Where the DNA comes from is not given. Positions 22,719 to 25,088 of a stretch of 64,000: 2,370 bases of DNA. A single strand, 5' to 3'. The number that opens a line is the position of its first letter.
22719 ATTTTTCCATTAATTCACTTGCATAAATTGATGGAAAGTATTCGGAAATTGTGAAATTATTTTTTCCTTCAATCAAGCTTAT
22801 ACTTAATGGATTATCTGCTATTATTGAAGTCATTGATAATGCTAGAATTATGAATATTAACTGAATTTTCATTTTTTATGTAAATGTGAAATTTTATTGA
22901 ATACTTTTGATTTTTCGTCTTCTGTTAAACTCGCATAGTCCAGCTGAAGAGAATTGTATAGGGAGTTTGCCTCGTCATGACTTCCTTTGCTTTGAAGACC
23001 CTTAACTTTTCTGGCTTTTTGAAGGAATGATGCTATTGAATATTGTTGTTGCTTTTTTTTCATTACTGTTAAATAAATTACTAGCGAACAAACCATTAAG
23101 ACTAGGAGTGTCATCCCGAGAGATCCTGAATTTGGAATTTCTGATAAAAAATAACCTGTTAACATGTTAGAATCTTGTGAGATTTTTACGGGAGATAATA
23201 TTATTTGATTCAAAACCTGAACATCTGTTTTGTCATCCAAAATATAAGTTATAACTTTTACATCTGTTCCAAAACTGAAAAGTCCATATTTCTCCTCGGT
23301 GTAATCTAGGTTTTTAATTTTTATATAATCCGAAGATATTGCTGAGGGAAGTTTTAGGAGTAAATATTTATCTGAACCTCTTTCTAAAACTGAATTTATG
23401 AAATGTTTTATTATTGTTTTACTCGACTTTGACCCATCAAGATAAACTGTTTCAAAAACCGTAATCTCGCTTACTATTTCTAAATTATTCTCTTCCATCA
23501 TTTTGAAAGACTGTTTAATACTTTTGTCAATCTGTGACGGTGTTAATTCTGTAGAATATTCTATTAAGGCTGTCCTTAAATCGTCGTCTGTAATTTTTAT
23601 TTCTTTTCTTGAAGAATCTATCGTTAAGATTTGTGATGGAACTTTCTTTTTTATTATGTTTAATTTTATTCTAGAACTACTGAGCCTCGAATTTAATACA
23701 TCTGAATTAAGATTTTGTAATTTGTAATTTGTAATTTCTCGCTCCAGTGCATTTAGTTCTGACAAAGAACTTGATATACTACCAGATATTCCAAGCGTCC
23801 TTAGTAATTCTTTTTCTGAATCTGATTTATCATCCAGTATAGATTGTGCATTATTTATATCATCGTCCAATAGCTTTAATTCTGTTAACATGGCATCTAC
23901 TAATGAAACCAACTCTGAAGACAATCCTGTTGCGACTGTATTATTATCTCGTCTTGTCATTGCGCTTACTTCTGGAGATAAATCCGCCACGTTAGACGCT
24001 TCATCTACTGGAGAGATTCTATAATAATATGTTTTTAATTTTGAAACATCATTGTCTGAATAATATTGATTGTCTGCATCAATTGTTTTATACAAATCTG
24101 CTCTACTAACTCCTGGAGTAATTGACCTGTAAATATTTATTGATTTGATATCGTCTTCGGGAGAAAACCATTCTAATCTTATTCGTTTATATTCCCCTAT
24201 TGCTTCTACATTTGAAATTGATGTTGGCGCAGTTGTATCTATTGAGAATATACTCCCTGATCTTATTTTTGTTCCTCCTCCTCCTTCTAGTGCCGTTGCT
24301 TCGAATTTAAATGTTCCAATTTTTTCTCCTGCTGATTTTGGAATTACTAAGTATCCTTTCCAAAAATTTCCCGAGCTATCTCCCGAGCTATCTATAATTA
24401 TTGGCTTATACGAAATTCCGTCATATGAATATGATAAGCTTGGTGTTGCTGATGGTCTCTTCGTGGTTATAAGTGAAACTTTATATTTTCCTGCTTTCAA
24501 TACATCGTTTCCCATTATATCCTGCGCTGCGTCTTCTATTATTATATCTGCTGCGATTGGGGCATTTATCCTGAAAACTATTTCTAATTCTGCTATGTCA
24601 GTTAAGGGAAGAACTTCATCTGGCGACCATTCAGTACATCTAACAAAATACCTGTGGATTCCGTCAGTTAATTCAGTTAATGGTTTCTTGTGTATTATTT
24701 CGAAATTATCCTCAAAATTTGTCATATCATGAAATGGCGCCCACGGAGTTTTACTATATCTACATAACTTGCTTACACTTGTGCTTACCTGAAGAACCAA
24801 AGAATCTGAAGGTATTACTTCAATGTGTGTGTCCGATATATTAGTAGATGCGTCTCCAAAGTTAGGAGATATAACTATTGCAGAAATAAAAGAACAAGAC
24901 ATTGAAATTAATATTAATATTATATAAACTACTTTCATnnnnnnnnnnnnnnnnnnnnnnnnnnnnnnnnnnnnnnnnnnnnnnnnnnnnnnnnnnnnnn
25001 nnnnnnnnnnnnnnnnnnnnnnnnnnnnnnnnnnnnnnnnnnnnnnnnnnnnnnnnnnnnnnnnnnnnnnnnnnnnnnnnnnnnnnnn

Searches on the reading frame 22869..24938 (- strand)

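Call 6: search_protein_families(library=pfam, proteins=[window:22869-24938:-], max_evalue=0.1)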
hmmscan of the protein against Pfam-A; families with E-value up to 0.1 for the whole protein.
window:22869-24938:- (689 aa): 2 families
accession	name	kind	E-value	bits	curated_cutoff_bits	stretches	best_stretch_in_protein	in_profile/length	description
PF11490.13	DNA_pol3_a_NII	-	0.014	15.8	26.3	1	510-572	17-78/117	DNA polymerase III polC-type N-terminus II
PF15099.11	PIRT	-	0.026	14.8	30.6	1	608-643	89-122/128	Phosphoinositide-interacting protein family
